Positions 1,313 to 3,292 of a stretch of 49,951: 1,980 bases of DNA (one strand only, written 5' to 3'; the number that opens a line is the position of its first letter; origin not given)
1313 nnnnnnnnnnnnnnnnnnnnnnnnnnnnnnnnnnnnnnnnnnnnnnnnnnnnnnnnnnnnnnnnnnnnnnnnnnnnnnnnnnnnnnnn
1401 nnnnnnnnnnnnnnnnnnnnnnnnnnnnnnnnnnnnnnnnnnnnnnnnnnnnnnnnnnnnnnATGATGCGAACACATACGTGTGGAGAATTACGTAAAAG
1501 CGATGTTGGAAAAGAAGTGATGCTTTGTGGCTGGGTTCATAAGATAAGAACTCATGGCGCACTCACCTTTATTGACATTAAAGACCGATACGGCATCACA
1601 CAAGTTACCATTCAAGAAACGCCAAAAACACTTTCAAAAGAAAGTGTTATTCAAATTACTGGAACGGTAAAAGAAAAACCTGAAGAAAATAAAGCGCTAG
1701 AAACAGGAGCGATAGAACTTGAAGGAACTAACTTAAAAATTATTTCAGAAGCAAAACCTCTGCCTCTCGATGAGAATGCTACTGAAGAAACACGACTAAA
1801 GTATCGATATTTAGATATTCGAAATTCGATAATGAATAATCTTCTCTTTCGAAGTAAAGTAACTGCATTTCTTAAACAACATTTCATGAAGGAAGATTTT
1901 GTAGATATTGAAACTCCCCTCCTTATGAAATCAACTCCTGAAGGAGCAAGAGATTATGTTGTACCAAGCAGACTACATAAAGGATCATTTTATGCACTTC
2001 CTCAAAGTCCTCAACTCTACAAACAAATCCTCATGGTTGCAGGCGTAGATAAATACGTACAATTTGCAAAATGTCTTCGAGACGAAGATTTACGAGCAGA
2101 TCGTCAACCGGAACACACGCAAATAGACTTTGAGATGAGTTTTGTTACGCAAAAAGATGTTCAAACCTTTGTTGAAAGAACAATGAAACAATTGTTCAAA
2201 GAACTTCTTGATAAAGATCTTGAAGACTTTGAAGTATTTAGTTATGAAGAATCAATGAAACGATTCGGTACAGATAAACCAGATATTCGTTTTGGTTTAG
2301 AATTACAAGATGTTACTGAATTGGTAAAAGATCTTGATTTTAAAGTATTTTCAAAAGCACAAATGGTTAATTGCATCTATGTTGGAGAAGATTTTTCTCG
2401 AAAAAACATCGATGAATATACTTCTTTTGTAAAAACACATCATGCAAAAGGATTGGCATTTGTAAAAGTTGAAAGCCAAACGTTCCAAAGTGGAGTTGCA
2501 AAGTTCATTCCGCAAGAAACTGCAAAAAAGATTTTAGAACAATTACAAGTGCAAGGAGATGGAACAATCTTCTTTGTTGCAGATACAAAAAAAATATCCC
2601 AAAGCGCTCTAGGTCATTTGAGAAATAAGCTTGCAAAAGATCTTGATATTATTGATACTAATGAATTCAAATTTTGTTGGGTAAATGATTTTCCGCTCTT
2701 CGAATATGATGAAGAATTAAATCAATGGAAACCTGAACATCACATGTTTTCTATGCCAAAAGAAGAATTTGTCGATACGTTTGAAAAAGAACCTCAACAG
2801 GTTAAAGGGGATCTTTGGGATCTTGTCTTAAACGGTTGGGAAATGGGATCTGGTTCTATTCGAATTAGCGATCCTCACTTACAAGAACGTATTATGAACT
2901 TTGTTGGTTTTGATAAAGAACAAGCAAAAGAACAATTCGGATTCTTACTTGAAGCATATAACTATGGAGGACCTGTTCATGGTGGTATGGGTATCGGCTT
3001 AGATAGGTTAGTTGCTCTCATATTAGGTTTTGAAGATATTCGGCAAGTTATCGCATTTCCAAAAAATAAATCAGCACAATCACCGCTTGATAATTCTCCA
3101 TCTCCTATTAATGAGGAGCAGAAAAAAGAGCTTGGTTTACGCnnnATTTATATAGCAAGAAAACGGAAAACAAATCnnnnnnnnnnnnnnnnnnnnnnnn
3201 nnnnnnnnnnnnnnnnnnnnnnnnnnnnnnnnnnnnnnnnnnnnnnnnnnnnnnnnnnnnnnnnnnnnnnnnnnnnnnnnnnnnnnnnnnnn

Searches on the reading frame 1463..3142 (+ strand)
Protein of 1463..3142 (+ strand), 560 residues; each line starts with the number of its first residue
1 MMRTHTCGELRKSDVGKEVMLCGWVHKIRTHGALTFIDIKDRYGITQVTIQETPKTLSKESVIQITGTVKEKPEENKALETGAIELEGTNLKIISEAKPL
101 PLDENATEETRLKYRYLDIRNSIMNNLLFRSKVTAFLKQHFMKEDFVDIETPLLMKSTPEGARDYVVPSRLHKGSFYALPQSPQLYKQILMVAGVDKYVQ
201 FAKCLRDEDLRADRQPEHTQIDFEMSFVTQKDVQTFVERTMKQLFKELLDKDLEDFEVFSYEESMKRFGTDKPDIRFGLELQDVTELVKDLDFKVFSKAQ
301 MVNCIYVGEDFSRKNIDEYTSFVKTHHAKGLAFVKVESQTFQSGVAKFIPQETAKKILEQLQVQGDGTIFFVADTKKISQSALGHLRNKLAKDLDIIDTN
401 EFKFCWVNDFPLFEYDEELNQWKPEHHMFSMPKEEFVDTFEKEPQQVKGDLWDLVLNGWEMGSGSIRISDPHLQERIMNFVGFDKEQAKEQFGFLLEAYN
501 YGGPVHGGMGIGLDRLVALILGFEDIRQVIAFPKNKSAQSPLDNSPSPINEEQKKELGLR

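Call 76: list_cluster_members(proteins=[window:1463-3142:+, window:10159-11448:-, window:38008-38505:-, window:42807-47000:-])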
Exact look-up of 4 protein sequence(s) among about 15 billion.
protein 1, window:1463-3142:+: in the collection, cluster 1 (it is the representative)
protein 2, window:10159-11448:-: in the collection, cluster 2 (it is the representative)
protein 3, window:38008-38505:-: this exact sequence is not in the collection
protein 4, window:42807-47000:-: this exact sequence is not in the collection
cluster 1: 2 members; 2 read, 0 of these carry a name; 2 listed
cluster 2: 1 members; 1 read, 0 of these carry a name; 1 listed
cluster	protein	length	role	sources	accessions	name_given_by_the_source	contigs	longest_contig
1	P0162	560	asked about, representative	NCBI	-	-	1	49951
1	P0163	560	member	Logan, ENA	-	-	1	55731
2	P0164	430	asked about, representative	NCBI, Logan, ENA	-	-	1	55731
